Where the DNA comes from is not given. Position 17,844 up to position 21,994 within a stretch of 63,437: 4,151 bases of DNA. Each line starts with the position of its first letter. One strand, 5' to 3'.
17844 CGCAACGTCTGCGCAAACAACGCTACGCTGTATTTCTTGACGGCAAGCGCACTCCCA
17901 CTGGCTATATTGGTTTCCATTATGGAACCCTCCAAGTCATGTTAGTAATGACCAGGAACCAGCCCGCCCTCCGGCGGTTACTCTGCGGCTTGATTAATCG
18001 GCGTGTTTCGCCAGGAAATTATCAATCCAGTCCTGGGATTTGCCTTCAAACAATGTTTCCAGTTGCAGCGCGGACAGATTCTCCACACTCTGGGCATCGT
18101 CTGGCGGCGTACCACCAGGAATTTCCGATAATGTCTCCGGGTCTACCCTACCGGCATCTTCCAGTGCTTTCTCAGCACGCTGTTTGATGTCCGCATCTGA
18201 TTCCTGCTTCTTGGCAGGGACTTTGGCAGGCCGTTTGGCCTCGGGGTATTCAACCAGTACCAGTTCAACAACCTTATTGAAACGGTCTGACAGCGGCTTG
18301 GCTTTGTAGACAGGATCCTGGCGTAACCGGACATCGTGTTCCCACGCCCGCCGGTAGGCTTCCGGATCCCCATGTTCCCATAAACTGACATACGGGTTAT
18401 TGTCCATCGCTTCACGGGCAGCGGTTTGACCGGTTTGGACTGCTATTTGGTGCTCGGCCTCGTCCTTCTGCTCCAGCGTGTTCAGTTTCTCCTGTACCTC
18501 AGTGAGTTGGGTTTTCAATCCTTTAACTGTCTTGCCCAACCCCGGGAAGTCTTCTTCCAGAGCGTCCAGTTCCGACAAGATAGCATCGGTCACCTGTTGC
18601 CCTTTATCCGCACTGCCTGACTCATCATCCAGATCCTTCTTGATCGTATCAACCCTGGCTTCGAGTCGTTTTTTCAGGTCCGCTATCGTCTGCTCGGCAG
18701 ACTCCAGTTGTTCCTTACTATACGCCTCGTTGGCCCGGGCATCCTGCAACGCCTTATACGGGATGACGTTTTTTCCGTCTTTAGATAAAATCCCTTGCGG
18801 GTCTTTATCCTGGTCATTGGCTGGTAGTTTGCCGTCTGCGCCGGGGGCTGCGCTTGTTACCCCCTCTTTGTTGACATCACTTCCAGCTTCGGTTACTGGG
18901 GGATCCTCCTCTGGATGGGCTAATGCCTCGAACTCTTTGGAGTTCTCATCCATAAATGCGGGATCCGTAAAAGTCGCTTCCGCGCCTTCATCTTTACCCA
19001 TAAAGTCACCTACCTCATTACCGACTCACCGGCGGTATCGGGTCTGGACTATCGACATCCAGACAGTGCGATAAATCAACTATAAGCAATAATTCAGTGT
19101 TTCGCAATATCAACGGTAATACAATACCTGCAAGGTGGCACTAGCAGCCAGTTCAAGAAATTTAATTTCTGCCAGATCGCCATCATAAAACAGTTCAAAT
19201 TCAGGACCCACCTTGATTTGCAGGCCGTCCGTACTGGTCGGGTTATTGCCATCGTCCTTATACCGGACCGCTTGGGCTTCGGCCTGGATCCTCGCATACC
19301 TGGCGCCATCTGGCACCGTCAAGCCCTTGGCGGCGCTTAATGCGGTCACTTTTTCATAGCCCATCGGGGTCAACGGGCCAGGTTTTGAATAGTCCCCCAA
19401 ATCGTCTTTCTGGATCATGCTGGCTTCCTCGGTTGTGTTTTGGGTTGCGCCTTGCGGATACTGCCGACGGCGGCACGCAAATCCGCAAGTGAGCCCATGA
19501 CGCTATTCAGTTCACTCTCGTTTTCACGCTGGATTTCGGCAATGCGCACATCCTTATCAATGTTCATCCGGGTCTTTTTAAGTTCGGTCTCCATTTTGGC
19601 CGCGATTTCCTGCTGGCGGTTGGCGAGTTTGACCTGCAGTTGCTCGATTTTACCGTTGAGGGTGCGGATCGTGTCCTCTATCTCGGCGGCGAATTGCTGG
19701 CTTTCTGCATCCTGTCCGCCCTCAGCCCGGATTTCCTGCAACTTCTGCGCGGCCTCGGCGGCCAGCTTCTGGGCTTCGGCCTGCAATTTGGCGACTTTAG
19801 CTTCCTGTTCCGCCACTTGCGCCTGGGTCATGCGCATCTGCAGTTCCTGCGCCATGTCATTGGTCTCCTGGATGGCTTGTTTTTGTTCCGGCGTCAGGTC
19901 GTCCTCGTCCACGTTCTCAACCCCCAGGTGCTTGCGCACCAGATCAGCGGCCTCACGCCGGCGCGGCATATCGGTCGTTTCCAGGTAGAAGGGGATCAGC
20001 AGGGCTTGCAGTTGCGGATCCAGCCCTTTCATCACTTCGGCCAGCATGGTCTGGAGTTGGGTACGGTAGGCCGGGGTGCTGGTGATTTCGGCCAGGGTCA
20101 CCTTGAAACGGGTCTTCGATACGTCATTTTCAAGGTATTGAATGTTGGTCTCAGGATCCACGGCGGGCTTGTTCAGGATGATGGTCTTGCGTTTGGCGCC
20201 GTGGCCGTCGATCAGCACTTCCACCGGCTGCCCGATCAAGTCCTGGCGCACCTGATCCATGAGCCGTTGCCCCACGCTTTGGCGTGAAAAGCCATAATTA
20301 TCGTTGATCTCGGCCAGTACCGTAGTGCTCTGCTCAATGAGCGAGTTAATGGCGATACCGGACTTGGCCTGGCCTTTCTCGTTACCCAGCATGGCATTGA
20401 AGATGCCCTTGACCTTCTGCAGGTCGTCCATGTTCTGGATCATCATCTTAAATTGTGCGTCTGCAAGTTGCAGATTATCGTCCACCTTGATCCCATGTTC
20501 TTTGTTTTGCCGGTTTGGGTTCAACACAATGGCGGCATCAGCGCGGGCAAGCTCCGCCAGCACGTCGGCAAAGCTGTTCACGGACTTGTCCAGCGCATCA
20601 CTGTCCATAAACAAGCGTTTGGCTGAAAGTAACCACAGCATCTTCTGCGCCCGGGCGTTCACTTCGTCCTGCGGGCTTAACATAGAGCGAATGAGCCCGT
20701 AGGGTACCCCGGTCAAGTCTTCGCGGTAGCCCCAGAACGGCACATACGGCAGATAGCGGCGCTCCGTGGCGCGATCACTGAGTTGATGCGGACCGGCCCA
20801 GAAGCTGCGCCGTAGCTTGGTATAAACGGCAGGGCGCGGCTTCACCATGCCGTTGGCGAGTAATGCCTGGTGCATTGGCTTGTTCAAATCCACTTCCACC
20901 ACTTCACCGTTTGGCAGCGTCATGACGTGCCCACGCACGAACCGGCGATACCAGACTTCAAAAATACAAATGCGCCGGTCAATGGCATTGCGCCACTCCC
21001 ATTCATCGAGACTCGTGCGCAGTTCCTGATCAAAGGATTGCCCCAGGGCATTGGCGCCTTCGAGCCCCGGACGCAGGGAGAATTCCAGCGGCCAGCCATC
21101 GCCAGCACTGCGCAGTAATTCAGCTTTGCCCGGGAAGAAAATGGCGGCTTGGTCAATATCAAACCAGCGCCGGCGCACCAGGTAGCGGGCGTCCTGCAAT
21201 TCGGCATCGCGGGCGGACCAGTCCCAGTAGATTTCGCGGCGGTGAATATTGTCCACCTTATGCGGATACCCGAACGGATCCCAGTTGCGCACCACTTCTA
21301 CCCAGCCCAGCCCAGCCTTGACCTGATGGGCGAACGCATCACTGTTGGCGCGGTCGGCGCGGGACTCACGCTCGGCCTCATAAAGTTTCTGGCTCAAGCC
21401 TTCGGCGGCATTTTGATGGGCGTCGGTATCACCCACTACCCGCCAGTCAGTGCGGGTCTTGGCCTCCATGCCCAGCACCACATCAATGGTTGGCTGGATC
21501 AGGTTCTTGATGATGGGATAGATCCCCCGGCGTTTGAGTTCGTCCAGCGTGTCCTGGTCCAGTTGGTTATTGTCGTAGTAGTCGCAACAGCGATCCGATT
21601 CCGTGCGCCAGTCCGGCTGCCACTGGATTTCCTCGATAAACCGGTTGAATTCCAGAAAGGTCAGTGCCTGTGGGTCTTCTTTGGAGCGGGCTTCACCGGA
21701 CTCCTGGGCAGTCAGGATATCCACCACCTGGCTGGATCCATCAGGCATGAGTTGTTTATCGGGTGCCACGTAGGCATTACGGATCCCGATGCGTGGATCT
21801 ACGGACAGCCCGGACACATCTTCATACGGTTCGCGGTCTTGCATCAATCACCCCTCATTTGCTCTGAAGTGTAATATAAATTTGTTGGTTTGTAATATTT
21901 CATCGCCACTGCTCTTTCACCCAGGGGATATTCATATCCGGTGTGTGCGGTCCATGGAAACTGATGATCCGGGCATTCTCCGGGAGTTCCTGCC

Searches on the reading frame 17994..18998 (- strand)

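Call 20: search_protein_families(library=phrogs, proteins=[window:17994-18998:-], max_evalue=0.00001)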
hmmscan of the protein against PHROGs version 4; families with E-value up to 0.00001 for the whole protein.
window:17994-18998:- (334 aa): 3 families
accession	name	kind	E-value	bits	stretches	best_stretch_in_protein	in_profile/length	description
phrog_479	-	unknown function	3.4e-35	123.5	1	16-331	17-331/333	-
phrog_10114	-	unknown function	9.2e-09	36.6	1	179-329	17-167/171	-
phrog_10452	-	unknown function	2.8e-07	31.7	1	45-120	53-128/188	-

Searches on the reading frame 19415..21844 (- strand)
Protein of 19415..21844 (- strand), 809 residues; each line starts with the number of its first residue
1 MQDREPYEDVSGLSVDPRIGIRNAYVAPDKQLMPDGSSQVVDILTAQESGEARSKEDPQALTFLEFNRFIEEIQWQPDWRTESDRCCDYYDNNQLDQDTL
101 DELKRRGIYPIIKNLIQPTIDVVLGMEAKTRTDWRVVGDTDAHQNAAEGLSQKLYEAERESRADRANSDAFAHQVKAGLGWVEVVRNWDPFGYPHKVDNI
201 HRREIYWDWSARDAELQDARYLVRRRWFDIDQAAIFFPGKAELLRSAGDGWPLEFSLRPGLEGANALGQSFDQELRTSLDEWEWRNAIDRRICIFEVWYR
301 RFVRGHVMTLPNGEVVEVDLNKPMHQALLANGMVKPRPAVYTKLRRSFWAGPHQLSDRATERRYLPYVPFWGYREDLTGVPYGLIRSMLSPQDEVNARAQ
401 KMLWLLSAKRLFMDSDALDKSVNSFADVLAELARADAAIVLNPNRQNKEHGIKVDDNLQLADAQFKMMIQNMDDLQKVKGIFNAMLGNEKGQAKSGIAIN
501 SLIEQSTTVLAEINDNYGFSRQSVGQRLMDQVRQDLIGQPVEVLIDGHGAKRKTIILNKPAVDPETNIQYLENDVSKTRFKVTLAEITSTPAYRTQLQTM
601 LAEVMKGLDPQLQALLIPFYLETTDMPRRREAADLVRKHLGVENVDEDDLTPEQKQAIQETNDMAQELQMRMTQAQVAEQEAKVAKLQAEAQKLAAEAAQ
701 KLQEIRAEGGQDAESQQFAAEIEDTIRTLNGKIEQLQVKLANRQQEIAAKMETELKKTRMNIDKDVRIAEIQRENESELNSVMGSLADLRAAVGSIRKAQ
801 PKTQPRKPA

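Call 20: search_protein_families(library=phrogs, proteins=[window:19415-21844:-], max_evalue=0.00001)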
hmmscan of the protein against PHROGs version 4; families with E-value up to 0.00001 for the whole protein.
window:19415-21844:- (809 aa): 4 families
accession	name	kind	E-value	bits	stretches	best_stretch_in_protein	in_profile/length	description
phrog_156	-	head and packaging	6.2e-153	511.7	1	63-763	13-660/681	portal protein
phrog_18470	-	head and packaging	2.7e-54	184.8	1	68-251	27-212/232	portal protein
phrog_24564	-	unknown function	1.2e-22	81.4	1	550-743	17-204/212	-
phrog_27974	-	head and packaging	1.3e-11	45.3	1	605-726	38-161/239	portal protein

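Call 44: search_dna_similar(query=window:19415-21844:-, collection=phages, mode=protein, max_evalue=1e-20, max_rows=15)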
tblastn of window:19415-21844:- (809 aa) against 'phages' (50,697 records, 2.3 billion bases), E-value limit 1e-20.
Records with a match: 405; places in all: 405; records where one place covers at least 80% of the query: 0.
Best place of each record, by identity: <60% 405.
By first word of the organism name: Vibrio 104; Stx2a-converting 83; Escherichia 74; Pseudomonas 41; Ralstonia 31; Stx2-converting 12; Burkholderia 10; Shigella 6; Stx 6; Klebsiella 6; and 16 more.
By host as written in the record: - 209; Pseudomonas aeruginosa 19; Escherichia coli K514 (EHEC) 7; Ralstonia pseudosolanacearum 6; Escherichia coli O157:H7 5; Ralstonia pseudosolanacearum I-31 (MT043) 5; Ralstonia solanacearum 5; Escherichia coli O157:H7 Morioka V526 4; and 99 more.
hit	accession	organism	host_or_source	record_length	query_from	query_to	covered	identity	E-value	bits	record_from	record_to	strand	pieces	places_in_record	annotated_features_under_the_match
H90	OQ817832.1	Achromobacter phage CF418P1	Achromobacter sp.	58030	43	643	74%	47.2%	3e-180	580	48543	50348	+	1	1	hypothetical protein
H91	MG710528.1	Escherichia phage GER2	Escherichia coli O117:H7 strain 23169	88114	65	652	73%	39.5%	1e-119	404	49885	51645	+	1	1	putative portal protein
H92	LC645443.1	Stx2a-converting phage Stx2_EH2011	-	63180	69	657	73%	39.2%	6e-120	405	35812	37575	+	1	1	none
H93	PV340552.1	Escherichia phage PhiR12_3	Escherichia coli ECOR13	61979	65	652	73%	39.1%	7e-119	402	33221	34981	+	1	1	hypothetical protein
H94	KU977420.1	Stx1 converting phage AU6Stx1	-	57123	69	652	72%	39.4%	1e-118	401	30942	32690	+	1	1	porT: portal protein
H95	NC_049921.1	Stx1 converting phage AU6Stx1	-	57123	69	652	72%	39.4%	1e-118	401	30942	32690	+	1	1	porT: portal protein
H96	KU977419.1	Stx1 converting phage AU5Stx1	-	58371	69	652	72%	39.4%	1e-118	401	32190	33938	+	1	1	porT: portal protein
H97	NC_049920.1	Stx1 converting phage AU5Stx1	-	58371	69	652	72%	39.4%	1e-118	401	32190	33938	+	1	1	porT: portal protein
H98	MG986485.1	Escherichia phage SH2026Stx1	Escherichia coli O157:H7 SH2026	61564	69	652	72%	39.4%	1e-118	401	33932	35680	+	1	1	putative portal protein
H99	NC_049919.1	Escherichia phage SH2026Stx1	Escherichia coli O157:H7 SH2026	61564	69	652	72%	39.4%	1e-118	401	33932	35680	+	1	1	portal protein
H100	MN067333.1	Escherichia phage Lyz12581Vzw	Escherichia coli O145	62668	69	652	72%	39.4%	1e-118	401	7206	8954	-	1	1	portal protein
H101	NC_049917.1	Escherichia phage Lyz12581Vzw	Escherichia coli O145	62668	69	652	72%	39.4%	1e-118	401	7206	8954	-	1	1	portal protein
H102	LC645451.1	Stx2a-converting phage Stx2_IB14005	-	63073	69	652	72%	39.4%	1e-118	401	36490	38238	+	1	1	none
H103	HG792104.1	Escherichia phage P13771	Homo sapiens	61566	65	652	73%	39.0%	4e-118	399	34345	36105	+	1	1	ORF58: phage portal protein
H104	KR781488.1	Shigella phage Ss-VASD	Shigella sonnei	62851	65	652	73%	39.0%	4e-118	399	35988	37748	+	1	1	putative portal protein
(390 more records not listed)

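Call 71: find_homologous_proteins(query=window:19415-21844:-, max_evalue=1e-100)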
Query window:19415-21844:- (809 aa): 1795 proteins with E <= 1e-100 among 8000 candidates; the best 120 are listed.
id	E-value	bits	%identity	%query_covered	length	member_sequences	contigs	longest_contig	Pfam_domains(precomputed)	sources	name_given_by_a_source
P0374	0.0e+0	1818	100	100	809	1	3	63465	PF16510.13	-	-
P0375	0.0e+0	1054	60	97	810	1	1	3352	PF16510.13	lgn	-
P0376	5.3e-277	939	57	93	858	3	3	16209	PF16510.13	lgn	-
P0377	2.9e-270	917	56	93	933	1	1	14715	PF16510.13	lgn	-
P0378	5.3e-261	886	54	94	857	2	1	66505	PF16510.13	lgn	-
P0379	1.9e-258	878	54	94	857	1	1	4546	PF16510.13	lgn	-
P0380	1.2e-251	855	53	94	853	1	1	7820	PF16510.13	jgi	jgi:hypothetical protein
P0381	5.8e-250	850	53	94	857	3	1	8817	PF16510.13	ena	-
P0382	5.1e-233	794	56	78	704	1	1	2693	PF16510.13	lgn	-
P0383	8.4e-230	783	48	94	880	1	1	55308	PF16510.13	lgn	-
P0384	3.4e-229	781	49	96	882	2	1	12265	PF16510.13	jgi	jgi:hypothetical protein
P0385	2.0e-227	775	50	94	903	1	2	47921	PF16510.13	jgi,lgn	-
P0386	4.8e-226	771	53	81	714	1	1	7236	PF16510.13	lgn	-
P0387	2.5e-224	765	52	90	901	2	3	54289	PF16510.13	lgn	-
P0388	4.7e-224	764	48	92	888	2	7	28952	PF16510.13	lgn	-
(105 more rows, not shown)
